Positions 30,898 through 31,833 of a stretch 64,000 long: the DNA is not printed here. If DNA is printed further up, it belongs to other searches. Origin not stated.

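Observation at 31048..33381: NACHT/STAND NTPase with unassignable N-terminal (~215 aa) and C-terminal (~300 aa) regions: candidate uncharacterised NLR-like defence protein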

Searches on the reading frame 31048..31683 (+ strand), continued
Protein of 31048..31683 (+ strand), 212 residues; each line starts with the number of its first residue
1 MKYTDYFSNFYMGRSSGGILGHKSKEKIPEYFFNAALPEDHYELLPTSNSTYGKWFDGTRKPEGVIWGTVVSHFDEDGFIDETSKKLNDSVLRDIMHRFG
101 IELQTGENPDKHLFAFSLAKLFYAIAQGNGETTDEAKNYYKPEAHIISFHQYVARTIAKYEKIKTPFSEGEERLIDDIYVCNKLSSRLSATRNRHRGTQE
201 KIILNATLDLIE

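Call 76: fold_search(model_id=the predicted structure, library=viral)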
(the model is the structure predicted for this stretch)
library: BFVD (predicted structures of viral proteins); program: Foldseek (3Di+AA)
matches with E <= 10: 154; with E <= 0.001: 0
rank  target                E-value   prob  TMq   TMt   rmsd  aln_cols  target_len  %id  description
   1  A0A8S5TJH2            6.0e-03  1.00  0.44  0.23  21.0       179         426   15  Uncharacterized protein [Siphoviridae sp. ctgmM3]
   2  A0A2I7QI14            3.3e-01  0.08  0.12  0.15  17.0       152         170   16  Uncharacterized protein [Vibrio phage Aphrodite1]
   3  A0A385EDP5            4.4e-01  0.13  0.15  0.23  13.0       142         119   10  HTH domain protein [Caulobacter phage CcrSC]
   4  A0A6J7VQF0            4.4e-01  0.11  0.17  0.15  17.8       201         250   12  LexA SOS-response transcriptional repressors (RecA-mediated autopeptidases) [uncultured Caudovirales phage]
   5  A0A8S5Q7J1            5.2e-01  0.85  0.44  0.35   4.2       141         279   12  Uncharacterized protein [Siphoviridae sp. ctTBd21]
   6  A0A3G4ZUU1            6.9e-01  0.06  0.15  0.07  19.1       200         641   12  Uncharacterized protein [Edafosvirus sp.]
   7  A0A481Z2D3            7.3e-01  0.10  0.20  0.14  16.0       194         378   10  Uncharacterized protein [Pithovirus LCPAC001]
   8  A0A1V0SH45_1          7.8e-01  0.07  0.15  0.05  19.8       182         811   10  Uncharacterized protein [Hokovirus HKV1]
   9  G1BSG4                8.2e-01  0.07  0.11  0.14  18.9       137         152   18  HTH cro/C1-type domain-containing protein [Mycobacterium phage Yoshi]
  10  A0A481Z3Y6            1.2e+00  0.04  0.15  0.09  24.0       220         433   10  Uncharacterized protein [Pithovirus LCPAC102]
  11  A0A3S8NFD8            1.3e+00  0.08  0.17  0.21  15.4       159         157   11  (no name in the UniProt tables at hand)
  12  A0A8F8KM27            1.4e+00  0.08  0.20  0.16  15.6       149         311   13  Uncharacterized protein [Clandestinovirus]
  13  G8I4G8                1.5e+00  0.05  0.10  0.14  16.7       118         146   19  Uncharacterized protein [Mycobacterium phage DS6A]
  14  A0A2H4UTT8            1.5e+00  0.03  0.14  0.11  22.0       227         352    9  Uncharacterized protein [Bodo saltans virus]
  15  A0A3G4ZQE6            1.6e+00  0.06  0.16  0.10  13.8       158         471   11  TPR repeat protein [Barrevirus sp.]
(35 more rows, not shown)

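Call 97: find_encoding_contigs(protein=P0242, flank=1500, max_places=1)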
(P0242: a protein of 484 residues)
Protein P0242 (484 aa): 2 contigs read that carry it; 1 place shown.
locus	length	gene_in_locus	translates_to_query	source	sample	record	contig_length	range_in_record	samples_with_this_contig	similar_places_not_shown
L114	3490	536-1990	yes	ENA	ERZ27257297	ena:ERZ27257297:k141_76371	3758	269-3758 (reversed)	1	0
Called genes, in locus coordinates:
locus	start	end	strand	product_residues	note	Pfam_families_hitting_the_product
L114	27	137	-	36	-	-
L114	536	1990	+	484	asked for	PF24817:WD40_WDHD1_1st (faint), PF23756:Beta-prop_HPS5 (faint), PF23411:Beta-prop_Vps41 (weak), PF23381:Beta-prop_IFT122_1st (weak), PF24796:WDR55, PF25173:Beta-prop_WDR3_1st (weak), PF25168:Beta-prop_WDR36-Utp21_2nd (weak), PF25173:Beta-prop_WDR3_1st, +16 more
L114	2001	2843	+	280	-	-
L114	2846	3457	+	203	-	-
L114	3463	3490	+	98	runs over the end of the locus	?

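Call 98: find_encoding_contigs(protein=P0230, flank=3000, max_places=1)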
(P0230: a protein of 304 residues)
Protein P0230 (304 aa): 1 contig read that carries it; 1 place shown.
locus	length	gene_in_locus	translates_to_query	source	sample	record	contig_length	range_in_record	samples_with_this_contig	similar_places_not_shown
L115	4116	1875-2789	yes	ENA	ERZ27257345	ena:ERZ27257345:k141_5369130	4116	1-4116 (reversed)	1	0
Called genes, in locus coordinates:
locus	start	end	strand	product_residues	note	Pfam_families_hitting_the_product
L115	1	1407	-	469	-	?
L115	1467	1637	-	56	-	-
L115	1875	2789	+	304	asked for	-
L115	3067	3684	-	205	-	PF00239:Resolvase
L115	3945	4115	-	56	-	?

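Call 99: find_encoding_contigs(protein=P0184, flank=3000, max_places=1)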
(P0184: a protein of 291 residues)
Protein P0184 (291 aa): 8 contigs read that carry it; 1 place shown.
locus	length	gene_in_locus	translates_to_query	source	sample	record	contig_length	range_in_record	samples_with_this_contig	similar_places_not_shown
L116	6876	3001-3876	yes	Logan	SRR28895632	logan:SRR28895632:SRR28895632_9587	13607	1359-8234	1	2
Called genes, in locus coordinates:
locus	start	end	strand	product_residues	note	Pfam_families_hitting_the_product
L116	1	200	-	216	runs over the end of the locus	PF13479:AAA_24, PF13481:AAA_25 (faint)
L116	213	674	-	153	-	PF05565:Sipho_Gp157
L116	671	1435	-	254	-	PF08346:AntA, PF03374:ANT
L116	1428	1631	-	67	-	-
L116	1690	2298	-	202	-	PF08281:Sigma70_r4_2, PF04545:Sigma70_r4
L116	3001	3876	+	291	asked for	-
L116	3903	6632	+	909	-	PF20720:nSTAND3 (faint), PF09848:SLFN-g3_helicase (faint), PF01443:Viral_helicase1, PF13245:AAA_19, PF13604:AAA_30, PF01443:Viral_helicase1 (weak), PF13538:UvrD_C_2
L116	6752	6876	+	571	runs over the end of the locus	PF01555:N6_N4_Mtase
